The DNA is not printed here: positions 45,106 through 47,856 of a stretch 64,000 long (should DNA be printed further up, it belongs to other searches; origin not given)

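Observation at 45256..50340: AT-rich co-directional cluster: M42 peptidase, unannotated 33-aa peptide, RRE/radical-SAM/SPASM enzyme and SNF2 helicase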

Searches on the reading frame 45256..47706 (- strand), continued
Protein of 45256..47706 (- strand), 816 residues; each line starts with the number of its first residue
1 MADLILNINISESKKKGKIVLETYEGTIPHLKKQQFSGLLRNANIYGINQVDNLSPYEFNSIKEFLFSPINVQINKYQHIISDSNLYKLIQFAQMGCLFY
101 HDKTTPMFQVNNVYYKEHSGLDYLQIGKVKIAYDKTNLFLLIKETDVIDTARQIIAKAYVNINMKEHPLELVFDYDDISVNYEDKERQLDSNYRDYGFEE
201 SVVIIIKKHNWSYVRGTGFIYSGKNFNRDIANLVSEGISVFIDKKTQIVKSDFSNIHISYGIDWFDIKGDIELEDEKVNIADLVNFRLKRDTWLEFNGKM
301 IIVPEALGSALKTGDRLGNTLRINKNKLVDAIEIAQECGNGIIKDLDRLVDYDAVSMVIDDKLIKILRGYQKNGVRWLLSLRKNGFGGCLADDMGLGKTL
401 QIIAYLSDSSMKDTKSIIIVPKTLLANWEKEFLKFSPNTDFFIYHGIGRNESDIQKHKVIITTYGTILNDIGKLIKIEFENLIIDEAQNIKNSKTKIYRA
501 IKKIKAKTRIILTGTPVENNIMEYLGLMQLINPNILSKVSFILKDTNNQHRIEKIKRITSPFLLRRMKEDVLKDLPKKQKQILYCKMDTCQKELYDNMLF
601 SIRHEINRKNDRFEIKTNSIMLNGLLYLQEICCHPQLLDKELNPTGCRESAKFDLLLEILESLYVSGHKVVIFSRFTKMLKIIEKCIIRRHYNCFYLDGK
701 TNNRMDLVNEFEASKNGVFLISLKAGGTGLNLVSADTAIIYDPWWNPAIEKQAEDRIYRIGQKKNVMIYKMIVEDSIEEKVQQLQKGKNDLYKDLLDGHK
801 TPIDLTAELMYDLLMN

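Call 74: search_solved_structures(query=window:45256-47706:-, max_evalue=1e-20, show_alignments=0)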
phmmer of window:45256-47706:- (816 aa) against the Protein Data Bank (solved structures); distinct sequences matched with E-value up to 1e-20: 81 (the best 60 are shown).
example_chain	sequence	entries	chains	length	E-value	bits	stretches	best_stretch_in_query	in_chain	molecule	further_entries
1z63_A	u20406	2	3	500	1.9e-92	314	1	366-799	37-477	Helicase of the snf2/rad54 family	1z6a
9lj2_K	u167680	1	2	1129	5.6e-75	256.1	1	367-788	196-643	ISWI chromatin-remodeling complex ATPase ISW1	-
6jyl_K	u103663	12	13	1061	1.3e-74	255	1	367-788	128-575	ISWI chromatin-remodeling complex ATPase ISW1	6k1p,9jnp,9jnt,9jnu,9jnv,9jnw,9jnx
7x3t_V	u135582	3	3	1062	1.3e-74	255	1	367-788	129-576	ISWI chromatin-remodeling complex ATPase ISW1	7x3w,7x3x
6iro_L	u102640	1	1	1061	7.1e-74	252.5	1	367-788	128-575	ISWI chromatin-remodeling complex ATPase ISW1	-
6pwf_K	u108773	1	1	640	1.1e-73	251.9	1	366-784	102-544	chromatin remodeling factor ISWI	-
5hzr_A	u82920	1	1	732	1.1e-73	251.9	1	366-791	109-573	SNF2-family ATP dependent chromatin remodeling factor like protein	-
5jxr_A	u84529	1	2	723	8.9e-73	248.9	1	366-785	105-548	Chromatin-remodeling complex ATPase-like protein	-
23cp_K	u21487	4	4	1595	1.7e-72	248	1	366-791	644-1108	WD40 repeat-containing protein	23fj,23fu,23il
6ne3_W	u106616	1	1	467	4.3e-72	246.6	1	367-784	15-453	SWI/SNF-related matrix-associated actin-dependent regulator of chromatin subfamily A membe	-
8v4y_W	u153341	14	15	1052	3.9e-71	243.4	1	367-784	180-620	SWI/SNF-related matrix-associated actin-dependent regulator of chromatin subfamily A membe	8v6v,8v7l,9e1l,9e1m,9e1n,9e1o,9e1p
6vzg_K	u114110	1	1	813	1.3e-70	241.7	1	366-800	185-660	Nuclear protein STH1/NPS1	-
6vz4_K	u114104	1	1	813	1.3e-70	241.7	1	366-800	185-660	Nuclear protein STH1/NPS1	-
8wh5_K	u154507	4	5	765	4.3e-70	240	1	367-784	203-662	ATP-dependent DNA helicase DDM1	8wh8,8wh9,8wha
7ux9_P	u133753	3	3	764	4.3e-70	240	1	367-784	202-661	ATP-dependent DNA helicase DDM1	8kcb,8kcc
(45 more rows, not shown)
